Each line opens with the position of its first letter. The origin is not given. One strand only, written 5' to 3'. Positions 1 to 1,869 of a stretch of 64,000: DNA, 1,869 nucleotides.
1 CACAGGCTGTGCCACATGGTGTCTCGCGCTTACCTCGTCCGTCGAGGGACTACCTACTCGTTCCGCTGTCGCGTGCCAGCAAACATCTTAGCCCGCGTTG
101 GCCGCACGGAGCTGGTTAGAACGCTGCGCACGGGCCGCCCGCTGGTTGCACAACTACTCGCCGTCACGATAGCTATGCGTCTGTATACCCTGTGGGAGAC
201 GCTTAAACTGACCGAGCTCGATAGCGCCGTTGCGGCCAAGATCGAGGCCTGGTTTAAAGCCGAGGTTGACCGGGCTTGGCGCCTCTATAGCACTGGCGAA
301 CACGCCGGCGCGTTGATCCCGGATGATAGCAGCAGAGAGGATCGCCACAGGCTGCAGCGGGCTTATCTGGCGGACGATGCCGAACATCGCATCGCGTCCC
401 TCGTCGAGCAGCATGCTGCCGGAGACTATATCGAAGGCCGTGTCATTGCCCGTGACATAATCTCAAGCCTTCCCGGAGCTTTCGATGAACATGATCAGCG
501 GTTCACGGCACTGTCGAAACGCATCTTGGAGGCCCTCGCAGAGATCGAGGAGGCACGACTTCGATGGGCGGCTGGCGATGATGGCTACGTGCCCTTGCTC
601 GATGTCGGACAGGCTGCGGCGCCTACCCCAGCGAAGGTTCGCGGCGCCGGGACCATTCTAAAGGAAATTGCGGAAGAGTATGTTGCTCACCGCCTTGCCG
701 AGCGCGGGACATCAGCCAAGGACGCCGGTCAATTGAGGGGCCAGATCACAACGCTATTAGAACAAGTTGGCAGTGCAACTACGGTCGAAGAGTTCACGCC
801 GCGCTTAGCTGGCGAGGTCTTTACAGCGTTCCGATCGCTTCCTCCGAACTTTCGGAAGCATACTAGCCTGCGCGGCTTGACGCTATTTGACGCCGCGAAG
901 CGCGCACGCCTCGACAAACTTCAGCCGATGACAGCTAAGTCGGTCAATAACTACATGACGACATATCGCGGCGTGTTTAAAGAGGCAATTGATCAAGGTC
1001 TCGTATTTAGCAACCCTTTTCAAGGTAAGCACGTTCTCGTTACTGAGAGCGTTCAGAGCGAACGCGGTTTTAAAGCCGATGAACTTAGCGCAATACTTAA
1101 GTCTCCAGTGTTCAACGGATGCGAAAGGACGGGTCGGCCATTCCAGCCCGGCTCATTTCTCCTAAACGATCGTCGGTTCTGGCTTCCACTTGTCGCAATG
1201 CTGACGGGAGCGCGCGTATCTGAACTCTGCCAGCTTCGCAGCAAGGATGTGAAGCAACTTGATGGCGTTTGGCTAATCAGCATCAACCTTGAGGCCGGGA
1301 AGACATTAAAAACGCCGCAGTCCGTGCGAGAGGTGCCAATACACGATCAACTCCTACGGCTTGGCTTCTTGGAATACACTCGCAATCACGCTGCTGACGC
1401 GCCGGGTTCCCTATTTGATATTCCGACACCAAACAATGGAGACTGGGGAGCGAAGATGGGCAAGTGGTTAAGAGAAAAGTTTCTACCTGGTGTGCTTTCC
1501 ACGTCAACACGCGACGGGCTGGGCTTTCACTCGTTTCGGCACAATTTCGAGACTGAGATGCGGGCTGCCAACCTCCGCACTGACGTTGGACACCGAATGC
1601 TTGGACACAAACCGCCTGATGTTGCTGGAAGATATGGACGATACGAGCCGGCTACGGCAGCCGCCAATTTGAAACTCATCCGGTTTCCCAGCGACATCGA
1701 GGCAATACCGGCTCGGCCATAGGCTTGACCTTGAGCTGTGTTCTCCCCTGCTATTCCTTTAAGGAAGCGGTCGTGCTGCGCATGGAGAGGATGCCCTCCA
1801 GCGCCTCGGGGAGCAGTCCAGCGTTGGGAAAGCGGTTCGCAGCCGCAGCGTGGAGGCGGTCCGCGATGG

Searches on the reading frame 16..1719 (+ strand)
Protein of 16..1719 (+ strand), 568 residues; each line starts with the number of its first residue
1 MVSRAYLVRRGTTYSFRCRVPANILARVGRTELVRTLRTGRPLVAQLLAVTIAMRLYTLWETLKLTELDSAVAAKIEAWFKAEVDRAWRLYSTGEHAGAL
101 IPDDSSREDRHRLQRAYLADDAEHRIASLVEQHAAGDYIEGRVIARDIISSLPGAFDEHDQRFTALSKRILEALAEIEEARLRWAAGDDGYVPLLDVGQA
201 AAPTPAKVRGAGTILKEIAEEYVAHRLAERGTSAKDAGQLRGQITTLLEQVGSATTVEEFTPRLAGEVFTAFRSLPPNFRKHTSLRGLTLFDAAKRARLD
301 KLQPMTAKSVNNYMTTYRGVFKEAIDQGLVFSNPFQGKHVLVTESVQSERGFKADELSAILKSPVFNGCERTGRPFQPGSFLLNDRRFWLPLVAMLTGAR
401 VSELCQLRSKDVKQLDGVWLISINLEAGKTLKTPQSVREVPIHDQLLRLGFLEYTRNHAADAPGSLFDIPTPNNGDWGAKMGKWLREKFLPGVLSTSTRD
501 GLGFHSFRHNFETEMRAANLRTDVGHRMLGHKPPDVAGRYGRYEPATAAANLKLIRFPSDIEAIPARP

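Call 11: search_protein_families(library=pfam, proteins=[window:16-1719:+], max_evalue=0.001)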
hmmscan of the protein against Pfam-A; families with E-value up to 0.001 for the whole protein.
window:16-1719:+ (568 aa): 2 families
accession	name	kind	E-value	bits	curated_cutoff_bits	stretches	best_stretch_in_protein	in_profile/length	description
PF20172.3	DUF6538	-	1e-14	54.4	27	1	6-63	1-58/60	Domain of unknown function (DUF6538)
PF00589.27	Phage_integrase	-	5.3e-10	39.8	27.1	1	393-540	30-165/172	Phage integrase family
